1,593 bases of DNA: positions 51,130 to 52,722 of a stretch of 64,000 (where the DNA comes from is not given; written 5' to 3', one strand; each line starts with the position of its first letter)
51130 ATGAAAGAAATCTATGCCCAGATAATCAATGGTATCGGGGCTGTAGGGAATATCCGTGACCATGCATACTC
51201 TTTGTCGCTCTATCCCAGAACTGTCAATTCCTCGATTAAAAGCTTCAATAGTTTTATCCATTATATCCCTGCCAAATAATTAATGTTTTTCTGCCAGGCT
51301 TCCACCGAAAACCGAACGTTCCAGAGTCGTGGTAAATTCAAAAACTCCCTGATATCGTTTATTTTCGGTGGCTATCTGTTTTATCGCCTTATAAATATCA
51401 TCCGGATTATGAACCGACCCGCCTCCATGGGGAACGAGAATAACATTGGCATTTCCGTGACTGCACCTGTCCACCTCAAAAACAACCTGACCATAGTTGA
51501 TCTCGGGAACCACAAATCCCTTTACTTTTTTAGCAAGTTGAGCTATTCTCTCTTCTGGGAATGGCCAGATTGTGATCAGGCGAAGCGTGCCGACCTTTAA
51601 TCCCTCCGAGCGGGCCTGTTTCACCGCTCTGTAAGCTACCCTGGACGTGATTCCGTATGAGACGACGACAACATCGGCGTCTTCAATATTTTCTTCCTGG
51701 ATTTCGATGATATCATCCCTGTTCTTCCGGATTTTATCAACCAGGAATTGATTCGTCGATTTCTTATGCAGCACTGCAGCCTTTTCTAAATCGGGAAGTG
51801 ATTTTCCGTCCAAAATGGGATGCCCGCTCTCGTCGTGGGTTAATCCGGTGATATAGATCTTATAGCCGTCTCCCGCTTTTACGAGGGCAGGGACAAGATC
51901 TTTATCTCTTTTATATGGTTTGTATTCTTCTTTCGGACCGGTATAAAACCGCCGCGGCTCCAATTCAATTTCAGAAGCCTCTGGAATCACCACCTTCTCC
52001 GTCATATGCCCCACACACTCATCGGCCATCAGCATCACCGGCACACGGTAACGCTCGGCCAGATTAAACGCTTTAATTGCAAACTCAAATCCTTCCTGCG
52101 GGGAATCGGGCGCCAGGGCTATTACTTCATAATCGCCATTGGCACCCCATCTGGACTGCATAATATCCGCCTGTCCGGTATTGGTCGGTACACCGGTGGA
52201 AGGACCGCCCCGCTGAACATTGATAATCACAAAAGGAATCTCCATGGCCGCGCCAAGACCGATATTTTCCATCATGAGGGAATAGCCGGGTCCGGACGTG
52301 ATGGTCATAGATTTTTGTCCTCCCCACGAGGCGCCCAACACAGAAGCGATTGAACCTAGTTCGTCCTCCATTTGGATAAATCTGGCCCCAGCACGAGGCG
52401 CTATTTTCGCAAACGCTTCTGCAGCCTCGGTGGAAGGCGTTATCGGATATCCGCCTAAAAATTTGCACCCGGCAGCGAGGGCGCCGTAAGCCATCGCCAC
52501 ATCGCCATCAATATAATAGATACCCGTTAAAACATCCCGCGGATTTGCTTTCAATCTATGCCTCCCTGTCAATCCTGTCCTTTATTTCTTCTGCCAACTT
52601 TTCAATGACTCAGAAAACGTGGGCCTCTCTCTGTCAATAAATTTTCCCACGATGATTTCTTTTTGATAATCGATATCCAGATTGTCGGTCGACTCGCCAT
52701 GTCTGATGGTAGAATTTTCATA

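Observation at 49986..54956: Six-gene 2-oxoacid:ferredoxin oxidoreductase operon with duplicated alpha-beta pairs (delta-alpha1-beta1-alpha2-beta2-gamma)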

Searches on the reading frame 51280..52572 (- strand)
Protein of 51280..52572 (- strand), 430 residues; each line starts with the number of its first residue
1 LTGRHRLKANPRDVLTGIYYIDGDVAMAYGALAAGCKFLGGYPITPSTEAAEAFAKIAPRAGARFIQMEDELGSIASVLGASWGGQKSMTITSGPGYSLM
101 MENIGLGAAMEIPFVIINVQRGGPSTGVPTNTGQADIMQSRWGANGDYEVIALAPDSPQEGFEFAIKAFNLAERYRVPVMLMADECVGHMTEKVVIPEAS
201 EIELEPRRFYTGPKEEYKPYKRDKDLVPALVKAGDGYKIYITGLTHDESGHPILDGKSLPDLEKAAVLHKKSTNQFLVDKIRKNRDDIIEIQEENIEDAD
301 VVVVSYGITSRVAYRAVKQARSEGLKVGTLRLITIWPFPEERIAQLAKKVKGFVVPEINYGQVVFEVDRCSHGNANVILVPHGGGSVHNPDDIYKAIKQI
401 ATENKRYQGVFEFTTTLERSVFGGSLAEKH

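Call 3: search_protein_families(library=pfam, proteins=[window:51280-52572:-], max_evalue=0.01)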
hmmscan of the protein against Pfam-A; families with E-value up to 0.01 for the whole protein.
window:51280-52572:- (430 aa): 4 families
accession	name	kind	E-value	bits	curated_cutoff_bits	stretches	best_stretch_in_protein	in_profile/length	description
PF01855.24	POR_N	-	9.3e-65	219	27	1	30-255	2-220/231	Pyruvate flavodoxin/ferredoxin oxidoreductase, thiamine diP-bdg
PF17147.9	PFOR_II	-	6e-23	81.6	27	1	299-393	1-102/102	Pyruvate:ferredoxin oxidoreductase core domain II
PF02780.25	Transketolase_C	-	4.7e-09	36.6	25.9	1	297-362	8-73/124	Transketolase, C-terminal domain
PF01008.23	IF-2B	-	0.0071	16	22.4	0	271-326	80-132/280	Initiation factor 2 subunit family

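Call 4: search_protein_families(library=ncbifam, proteins=[window:51280-52572:-], max_evalue=0.001)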
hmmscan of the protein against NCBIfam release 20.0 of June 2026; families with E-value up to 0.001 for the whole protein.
window:51280-52572:- (430 aa): 13 families
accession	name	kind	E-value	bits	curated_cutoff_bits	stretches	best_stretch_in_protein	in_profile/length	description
NF006412.0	PRK08659.1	equivalog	7.1e-153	509.3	411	1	18-400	5-376/378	2-oxoacid:acceptor oxidoreductase subunit alpha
NF007206.0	PRK09627.1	equivalog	2.9e-106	355.6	579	1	22-399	7-374/375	2-oxoglutarate synthase subunit alpha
TIGR03710.1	OAFO_sf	subfamily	9.1e-100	334.8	482.75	1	19-364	194-529/561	2-oxoacid:acceptor oxidoreductase subunit alpha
NF005507.0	PRK07119.1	subfamily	1.9e-85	286.8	399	2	21-209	7-195/352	3-methyl-2-oxobutanoate dehydrogenase subunit VorB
NF041170.1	Oxoac_fdxalpha_Archa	equivalog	1.1e-64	218.9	800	1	19-405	236-627/636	2-oxoacid:ferredoxin oxidoreductase subunit alpha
NF040682.1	PorA_Arch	equivalog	8.9e-29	100.6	550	2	21-202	6-186/387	pyruvate synthase subunit PorA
NF006233.0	PRK08367.1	equivalog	4.3e-27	95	625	2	22-202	8-187/394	pyruvate ferredoxin oxidoreductase subunit alpha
NF007201.0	PRK09622.1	equivalog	7.3e-27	94.3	590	2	20-197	12-187/405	2-oxoacid:ferredoxin oxidoreductase subunit alpha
NF006232.0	PRK08366.1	equivalog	4.7e-26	91.3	646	2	21-195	10-180/394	2-ketoisovalerate ferredoxin oxidoreductase subunit alpha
NF045764.1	PhenlGlyoxDHPadG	equivalog_domain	3.1e-20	72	700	2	21-184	5-166/398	NADH-dependent phenylglyoxylate dehydrogenase subunit alpha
TIGR03336.1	IOR_alpha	equivalog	1e-19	70.3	650.9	1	20-202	4-180/595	indolepyruvate ferredoxin oxidoreductase subunit alpha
NF045791.1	OxalOxredalpha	equivalog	1.6e-12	47.2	500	1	21-360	7-325/395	oxalate oxidoreductase subunit alpha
TIGR02176.1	pyruv_ox_red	equivalog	7.9e-07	27.3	911.35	1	20-185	3-169/1167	pyruvate:ferredoxin (flavodoxin) oxidoreductase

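Call 10: search_solved_structures(query=window:51280-52572:-, show_alignments=4)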
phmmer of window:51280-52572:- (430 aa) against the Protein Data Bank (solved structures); distinct sequences matched with E-value up to 0.001: 8.
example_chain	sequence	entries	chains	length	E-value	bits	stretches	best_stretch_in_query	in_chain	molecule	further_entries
1yd7_A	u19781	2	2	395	4.2e-104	351.8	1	20-398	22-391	2-keto acid:ferredoxin oxidoreductase subunit alpha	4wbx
8ys5_A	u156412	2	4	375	2.4e-75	257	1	22-393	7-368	2-oxoglutarate synthase subunit alpha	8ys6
6n2n_A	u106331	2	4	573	1.8e-56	194.9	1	18-363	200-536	Pyruvate flavodoxin/ferredoxin oxidoreductase domain protein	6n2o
5b48_A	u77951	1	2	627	8.8e-35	123.4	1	5-255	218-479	2-oxoacid--ferredoxin oxidoreductase alpha subunit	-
5b46_A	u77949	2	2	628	1.2e-33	119.7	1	20-369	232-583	2-oxoacid--ferredoxin oxidoreductase alpha subunit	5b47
9bt4_B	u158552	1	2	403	5.8e-14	54.8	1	19-198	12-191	Pyruvate:Ferredoxin Oxidoreductase, subunit alpha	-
5c4i_A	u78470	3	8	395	3.9e-11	45.5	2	20-114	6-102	Oxalate oxidoreductase subunit alpha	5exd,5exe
6cin_A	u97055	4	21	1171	7.9e-05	24.7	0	21-197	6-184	PYRUVATE-FERREDOXIN OXIDOREDUCTASE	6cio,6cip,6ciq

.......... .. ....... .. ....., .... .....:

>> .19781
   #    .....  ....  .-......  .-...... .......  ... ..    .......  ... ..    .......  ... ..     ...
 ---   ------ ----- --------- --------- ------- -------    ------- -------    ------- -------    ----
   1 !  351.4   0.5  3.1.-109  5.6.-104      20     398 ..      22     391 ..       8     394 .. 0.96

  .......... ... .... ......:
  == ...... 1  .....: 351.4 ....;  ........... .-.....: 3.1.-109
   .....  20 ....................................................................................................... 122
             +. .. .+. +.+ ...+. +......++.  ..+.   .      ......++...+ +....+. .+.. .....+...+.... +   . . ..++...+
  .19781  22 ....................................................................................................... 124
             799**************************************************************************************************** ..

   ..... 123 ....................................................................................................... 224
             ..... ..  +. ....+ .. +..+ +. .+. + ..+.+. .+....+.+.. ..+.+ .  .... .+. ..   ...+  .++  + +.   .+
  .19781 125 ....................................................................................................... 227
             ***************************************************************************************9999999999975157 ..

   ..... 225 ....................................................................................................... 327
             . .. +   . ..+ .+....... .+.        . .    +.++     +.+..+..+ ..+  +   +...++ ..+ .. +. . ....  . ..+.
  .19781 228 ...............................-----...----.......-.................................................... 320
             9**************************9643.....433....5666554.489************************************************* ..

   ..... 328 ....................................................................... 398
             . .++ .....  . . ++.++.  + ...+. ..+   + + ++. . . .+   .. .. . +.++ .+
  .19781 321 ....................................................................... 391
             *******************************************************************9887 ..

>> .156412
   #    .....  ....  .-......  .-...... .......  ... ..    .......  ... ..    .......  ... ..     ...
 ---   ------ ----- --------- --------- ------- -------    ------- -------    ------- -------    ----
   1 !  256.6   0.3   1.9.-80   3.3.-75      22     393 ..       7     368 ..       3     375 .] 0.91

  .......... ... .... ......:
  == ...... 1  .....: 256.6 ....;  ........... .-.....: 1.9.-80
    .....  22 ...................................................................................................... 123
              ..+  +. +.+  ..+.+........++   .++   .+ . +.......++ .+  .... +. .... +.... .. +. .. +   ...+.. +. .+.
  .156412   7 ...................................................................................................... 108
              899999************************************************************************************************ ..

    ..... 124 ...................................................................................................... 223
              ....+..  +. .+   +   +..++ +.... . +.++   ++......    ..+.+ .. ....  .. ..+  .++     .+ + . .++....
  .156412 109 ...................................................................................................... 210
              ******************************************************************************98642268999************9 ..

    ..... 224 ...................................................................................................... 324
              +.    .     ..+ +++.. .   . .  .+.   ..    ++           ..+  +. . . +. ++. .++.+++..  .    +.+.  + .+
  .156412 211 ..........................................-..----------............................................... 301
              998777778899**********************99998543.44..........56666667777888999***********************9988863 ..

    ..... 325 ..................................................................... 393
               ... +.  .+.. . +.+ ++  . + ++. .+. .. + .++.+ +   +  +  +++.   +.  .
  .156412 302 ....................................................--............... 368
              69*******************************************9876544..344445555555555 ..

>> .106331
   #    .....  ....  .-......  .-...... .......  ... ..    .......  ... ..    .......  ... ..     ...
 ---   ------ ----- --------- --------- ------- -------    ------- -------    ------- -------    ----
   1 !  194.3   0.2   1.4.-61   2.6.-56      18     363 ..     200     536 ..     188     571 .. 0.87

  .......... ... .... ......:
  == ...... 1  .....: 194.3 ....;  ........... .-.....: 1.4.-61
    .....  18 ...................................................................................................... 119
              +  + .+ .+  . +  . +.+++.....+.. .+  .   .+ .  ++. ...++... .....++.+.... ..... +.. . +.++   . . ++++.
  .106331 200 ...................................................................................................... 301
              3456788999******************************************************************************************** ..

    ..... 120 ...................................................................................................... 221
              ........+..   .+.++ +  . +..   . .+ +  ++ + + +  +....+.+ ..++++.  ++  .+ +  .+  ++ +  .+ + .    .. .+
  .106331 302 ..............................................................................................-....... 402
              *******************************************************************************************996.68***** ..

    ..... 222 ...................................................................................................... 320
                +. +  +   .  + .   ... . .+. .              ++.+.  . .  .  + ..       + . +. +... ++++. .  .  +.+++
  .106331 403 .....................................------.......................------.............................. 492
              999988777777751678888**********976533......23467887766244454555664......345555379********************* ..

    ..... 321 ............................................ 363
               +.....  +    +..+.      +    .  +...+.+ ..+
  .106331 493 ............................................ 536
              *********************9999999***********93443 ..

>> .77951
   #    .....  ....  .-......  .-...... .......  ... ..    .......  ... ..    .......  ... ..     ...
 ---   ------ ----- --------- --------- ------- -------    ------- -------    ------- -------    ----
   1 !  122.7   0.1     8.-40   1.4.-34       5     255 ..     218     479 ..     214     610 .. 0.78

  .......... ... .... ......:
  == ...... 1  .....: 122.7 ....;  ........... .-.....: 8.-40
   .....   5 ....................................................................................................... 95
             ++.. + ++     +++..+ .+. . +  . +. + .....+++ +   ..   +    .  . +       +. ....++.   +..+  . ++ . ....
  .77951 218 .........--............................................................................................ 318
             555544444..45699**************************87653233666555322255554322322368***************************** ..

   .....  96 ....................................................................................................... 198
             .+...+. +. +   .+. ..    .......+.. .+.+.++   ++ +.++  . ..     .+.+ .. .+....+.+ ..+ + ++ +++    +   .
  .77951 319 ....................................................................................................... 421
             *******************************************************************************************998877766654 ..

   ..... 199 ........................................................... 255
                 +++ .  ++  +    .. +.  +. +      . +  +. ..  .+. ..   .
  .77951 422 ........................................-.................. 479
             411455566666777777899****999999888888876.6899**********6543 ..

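Call 70: find_homologous_proteins(query=window:51280-52572:-, max_evalue=1e-30)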
Query window:51280-52572:- (430 aa): 8000 proteins with E <= 1e-30 among 8000 candidates; the best 120 are listed.
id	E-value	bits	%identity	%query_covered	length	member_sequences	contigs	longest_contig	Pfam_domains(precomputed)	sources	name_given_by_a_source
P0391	2.1e-269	911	100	94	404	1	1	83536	PF01855.25,PF17147.10,PF02780.26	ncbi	-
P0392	4.1e-259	877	90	98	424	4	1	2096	PF01855.25,PF17147.10,PF02780.26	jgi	-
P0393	3.8e-253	858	87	98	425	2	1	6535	PF01855.25,PF17147.10,PF02780.26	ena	-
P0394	4.8e-253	857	88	98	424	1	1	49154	PF01855.25,PF17147.10,PF02780.26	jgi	jgi:2-oxoglutarate ferredoxin oxidoreductase subunit alpha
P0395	8.2e-252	853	87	98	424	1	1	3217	PF01855.25,PF17147.10,PF02780.26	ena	-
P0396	8.4e-252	853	88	98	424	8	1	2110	PF01855.25,PF17147.10,PF02780.26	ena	-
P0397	5.2e-250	847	87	98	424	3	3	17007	PF01855.25,PF17147.10,PF02780.26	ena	-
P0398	5.3e-247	837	86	98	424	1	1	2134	PF01855.25,PF17147.10,PF02780.26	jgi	-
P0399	2.0e-245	832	86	98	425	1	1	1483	PF01855.25,PF17147.10,PF02780.26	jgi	jgi:2-oxoglutarate ferredoxin oxidoreductase subunit alpha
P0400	5.4e-245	831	86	98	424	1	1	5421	PF01855.25,PF17147.10,PF02780.26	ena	-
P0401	1.7e-242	823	83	99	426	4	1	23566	PF01855.25,PF17147.10,PF02780.26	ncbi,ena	-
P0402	3.0e-236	802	81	98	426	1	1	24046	PF01855.25,PF17147.10,PF02780.26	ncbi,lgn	-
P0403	3.8e-236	802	81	98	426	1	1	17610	PF01855.25,PF17147.10,PF02780.26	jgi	-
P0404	1.3e-235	800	82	98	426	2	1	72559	PF01855.25,PF17147.10,PF02780.26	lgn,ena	-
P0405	7.0e-234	794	81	98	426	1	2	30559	PF01855.25,PF17147.10,PF02780.26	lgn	-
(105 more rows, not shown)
